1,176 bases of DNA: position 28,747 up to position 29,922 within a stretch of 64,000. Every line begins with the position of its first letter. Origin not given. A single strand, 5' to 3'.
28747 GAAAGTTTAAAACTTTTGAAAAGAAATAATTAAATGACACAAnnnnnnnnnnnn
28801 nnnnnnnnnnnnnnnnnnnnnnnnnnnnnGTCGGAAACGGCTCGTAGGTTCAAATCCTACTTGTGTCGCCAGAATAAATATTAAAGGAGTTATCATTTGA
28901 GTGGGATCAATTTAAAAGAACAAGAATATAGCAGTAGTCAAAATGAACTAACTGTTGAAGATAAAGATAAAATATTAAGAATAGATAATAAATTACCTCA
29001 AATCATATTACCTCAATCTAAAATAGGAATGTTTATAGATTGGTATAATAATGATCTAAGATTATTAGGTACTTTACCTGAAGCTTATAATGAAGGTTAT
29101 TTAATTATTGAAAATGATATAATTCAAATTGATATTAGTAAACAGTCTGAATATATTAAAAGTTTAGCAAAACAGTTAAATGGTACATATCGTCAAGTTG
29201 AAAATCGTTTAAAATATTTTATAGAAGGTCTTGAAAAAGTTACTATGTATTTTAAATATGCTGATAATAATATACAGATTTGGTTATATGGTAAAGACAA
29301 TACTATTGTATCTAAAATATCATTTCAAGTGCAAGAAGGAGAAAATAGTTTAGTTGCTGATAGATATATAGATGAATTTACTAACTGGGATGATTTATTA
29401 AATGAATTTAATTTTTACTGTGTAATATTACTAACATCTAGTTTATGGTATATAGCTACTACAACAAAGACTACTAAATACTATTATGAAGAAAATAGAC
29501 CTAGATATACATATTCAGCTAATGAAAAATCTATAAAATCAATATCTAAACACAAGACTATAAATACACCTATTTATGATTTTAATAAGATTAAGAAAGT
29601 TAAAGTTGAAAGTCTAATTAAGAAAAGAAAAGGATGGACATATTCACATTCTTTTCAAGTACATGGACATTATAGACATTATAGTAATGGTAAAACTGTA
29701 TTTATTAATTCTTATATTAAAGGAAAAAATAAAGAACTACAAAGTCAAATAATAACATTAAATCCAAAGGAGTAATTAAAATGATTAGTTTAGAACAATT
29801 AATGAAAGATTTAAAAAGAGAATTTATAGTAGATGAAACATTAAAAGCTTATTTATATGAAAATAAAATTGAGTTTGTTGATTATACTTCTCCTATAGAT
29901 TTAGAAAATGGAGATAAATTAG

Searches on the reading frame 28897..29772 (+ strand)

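Call 15: search_protein_families(library=pfam, alignment_id=A2, max_evalue=0.001)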
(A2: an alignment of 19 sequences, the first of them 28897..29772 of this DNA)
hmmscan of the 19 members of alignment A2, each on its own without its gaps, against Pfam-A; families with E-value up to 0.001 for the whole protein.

A. member 1, window:28897-29772:+ (292 aa): 0 families

B. families by the number of members that match (of 19 scanned): 8 families
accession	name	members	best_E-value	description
PF14890.11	Intein_splicing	1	1.4e-25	Intein splicing domain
PF20274.4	cREC_REC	1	1.7e-24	Cyclic-phosphate processing Receiver domain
PF01145.31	Band_7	1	1.9e-23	SPFH domain / Band 7 family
PF25189.1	Tad8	1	2.8e-23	Type II Thoeris inhibitor Tad8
PF12322.14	T4_baseplate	1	6.4e-21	T4 bacteriophage base plate protein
PF15975.10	Flot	1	3.6e-06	Flotillin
PF00112.29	Peptidase_C1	1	4e-06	Papain family cysteine protease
PF14528.11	LAGLIDADG_3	1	6.7e-06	LAGLIDADG-like domain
